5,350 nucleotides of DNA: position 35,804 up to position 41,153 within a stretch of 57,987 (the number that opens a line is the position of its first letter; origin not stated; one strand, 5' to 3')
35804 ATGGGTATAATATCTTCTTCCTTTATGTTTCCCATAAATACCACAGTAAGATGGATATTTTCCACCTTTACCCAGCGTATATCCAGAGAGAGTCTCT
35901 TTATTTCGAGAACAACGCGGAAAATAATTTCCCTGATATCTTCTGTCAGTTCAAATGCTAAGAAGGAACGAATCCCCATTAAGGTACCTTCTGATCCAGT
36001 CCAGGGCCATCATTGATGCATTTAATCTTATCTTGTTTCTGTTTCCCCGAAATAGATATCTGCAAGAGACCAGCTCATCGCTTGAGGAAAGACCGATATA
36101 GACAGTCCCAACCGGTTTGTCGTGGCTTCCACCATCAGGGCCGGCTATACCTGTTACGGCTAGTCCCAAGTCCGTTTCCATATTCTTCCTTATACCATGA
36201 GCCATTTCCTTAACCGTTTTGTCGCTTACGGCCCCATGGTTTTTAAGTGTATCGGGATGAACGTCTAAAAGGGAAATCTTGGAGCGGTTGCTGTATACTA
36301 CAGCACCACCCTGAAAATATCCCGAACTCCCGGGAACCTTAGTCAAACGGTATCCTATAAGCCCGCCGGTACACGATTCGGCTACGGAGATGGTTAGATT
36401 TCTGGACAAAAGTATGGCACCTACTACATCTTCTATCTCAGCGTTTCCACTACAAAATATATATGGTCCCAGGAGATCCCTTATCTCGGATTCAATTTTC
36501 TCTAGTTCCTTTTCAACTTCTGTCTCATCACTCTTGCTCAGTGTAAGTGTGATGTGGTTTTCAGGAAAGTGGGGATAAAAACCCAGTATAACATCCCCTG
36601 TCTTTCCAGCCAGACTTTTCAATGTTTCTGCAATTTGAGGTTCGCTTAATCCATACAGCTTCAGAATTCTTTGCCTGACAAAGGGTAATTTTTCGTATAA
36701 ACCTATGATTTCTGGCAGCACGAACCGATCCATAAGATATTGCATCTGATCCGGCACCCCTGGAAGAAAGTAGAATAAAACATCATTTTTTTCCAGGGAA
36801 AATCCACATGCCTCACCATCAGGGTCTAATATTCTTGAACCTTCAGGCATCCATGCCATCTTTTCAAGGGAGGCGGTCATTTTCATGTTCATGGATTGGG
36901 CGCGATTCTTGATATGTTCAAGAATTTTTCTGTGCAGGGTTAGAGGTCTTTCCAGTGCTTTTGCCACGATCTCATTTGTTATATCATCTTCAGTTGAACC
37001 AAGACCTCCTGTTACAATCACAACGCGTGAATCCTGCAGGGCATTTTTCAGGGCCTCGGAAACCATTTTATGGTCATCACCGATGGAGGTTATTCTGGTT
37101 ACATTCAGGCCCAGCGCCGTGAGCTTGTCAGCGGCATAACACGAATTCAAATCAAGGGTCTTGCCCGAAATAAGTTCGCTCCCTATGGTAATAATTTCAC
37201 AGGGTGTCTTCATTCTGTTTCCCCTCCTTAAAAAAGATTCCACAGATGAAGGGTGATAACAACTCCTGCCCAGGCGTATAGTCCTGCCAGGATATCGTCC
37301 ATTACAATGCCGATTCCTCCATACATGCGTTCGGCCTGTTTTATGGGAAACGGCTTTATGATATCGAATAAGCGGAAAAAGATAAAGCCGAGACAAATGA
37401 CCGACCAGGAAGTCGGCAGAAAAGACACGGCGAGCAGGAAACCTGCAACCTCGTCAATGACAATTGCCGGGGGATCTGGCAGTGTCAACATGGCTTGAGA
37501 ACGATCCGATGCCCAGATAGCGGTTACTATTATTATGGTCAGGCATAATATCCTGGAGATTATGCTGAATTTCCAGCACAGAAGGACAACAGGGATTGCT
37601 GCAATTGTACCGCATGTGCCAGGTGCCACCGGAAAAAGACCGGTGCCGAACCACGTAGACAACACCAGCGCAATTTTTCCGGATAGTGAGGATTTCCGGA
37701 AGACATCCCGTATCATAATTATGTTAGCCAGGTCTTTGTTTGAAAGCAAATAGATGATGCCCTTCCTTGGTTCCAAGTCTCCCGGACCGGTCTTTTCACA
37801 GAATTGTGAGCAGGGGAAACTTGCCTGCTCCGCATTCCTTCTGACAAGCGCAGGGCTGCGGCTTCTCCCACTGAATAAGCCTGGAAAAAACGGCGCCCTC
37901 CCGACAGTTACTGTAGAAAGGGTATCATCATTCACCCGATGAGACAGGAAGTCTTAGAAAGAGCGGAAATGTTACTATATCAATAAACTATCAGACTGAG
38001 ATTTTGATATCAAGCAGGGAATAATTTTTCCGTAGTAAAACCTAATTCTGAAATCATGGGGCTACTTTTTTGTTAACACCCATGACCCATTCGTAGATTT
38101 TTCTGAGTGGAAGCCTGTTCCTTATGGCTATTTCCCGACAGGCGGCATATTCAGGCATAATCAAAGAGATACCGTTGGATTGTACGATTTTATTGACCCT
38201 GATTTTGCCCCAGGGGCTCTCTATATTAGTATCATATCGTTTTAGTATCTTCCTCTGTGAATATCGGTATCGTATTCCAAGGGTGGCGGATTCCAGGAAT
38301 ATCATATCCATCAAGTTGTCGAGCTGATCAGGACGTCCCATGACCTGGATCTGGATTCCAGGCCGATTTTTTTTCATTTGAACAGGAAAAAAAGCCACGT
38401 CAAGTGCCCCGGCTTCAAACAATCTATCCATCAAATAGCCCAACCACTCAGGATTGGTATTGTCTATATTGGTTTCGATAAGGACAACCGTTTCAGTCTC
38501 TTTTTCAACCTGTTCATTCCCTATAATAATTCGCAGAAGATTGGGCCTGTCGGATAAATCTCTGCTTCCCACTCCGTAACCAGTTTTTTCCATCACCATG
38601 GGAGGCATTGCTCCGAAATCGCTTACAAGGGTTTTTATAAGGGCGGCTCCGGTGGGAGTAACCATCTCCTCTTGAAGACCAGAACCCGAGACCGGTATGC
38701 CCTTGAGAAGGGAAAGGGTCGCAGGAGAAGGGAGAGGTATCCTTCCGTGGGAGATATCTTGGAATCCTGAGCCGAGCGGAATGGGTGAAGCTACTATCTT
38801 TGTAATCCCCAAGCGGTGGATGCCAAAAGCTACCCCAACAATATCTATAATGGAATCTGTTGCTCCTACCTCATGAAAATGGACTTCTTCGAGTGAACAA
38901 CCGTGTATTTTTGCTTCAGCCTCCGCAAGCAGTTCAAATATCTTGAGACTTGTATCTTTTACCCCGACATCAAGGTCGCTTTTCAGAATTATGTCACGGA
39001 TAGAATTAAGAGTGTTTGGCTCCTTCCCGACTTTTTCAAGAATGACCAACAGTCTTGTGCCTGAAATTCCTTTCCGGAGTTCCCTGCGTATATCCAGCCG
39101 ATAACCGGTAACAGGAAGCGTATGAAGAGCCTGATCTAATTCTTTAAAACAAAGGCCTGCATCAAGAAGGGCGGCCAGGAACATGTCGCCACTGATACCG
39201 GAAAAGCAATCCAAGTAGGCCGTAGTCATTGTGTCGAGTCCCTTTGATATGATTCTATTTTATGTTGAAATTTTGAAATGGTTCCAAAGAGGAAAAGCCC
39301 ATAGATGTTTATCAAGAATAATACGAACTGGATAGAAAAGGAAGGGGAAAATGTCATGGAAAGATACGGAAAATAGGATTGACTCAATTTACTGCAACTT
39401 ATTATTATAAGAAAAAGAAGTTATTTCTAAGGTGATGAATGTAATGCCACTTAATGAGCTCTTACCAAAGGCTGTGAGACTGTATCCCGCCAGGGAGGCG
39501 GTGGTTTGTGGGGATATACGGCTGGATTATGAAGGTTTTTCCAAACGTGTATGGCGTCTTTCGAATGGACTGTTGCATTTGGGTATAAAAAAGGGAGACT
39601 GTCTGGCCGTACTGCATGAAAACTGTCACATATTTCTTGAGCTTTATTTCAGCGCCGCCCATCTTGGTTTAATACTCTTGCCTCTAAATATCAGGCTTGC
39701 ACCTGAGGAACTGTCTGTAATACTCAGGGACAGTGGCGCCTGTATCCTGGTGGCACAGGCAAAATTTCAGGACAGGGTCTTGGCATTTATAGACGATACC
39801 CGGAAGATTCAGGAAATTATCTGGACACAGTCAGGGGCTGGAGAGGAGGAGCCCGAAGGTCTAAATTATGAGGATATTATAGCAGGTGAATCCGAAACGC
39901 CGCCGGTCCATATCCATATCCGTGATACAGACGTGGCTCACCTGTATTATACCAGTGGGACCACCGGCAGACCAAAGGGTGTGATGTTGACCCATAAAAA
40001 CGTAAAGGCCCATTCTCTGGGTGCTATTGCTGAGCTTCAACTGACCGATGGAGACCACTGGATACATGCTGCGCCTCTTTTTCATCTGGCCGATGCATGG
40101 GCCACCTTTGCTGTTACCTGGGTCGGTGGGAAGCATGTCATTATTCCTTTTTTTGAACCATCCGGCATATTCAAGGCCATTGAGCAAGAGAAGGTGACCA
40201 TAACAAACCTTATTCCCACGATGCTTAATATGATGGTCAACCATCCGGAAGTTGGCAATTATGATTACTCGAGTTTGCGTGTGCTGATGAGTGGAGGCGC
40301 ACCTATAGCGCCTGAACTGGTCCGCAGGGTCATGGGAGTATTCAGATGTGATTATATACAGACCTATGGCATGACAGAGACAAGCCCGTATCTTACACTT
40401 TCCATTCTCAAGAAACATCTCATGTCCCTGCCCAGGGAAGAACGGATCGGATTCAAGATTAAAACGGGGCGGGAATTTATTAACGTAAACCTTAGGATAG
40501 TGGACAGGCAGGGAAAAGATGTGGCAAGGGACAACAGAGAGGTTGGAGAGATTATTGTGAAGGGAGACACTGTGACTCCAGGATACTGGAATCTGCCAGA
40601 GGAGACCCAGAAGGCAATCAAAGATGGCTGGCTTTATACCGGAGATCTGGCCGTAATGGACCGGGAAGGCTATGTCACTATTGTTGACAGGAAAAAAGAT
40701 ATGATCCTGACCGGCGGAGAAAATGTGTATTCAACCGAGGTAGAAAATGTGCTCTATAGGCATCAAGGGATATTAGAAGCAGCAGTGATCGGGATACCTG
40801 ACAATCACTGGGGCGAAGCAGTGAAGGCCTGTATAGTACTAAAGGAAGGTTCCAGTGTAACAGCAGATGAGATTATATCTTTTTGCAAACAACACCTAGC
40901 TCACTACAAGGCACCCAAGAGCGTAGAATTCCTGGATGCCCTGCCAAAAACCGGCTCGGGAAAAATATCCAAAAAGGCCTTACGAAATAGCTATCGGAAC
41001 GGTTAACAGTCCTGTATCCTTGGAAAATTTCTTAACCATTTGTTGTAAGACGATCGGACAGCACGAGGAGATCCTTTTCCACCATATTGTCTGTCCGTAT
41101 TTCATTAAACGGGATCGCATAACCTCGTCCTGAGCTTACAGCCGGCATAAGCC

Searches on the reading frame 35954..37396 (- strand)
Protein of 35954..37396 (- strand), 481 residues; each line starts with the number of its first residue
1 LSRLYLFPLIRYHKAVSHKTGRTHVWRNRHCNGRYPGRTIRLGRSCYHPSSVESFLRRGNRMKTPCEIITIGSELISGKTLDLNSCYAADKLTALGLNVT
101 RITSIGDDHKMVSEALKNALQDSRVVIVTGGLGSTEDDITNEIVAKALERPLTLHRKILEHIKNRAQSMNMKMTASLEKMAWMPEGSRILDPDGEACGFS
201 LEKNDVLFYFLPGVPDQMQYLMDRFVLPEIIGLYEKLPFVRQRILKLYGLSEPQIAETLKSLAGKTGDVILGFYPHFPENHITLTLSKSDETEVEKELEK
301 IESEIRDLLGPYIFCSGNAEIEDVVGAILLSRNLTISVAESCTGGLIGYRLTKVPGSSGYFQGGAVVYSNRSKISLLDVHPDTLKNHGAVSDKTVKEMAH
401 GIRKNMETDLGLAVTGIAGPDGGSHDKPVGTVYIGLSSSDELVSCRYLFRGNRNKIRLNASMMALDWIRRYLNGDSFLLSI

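Call 17: search_protein_families(library=pfam, proteins=[window:35954-37396:-], max_evalue=0.00001)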
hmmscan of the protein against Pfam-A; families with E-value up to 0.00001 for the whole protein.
window:35954-37396:- (481 aa): 3 families
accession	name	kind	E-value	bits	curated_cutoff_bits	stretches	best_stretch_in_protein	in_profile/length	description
PF02464.23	CinA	-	6.7e-57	191.9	23.5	1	320-472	3-155/155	Competence-damaged protein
PF00994.29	MoCF_biosynth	-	5.2e-32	111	26.6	1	67-230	1-142/144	Probable molybdopterin binding domain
PF18146.6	CinA_KH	-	6.9e-14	52.1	27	1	242-314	1-72/73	Damage-inducible protein CinA KH domain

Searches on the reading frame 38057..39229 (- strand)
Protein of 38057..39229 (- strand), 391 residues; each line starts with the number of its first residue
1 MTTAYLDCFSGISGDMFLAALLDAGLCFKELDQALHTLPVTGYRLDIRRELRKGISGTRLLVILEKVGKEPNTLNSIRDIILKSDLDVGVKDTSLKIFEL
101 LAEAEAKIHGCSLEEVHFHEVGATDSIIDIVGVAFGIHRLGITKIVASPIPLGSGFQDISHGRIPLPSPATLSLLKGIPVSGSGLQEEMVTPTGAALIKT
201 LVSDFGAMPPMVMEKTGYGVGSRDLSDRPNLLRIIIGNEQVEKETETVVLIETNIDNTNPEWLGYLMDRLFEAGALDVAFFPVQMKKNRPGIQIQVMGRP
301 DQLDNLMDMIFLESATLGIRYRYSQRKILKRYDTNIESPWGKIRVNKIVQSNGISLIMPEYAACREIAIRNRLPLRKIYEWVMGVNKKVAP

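Call 17: search_protein_families(library=pfam, proteins=[window:38057-39229:-], max_evalue=0.00001)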
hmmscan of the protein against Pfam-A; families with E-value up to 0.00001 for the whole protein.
window:38057-39229:- (391 aa): 1 family
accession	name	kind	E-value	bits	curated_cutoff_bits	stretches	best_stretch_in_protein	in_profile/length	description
PF01969.22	Ni_insertion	-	1.2e-137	459.5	22.1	1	4-379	1-375/375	Nickel insertion protein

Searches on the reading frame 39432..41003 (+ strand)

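Call 17: search_protein_families(library=pfam, proteins=[window:39432-41003:+], max_evalue=0.00001)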
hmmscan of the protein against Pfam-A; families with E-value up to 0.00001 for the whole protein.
window:39432-41003:+ (524 aa): 2 families
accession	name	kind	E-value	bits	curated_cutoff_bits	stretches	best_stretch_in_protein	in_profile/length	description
PF00501.34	AMP-binding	-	9.4e-83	278.6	29.9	1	13-386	3-384/384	AMP-binding enzyme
PF13193.12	AMP-binding_C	-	7.7e-25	88.1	24.5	1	436-511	1-76/76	AMP-binding enzyme C-terminal domain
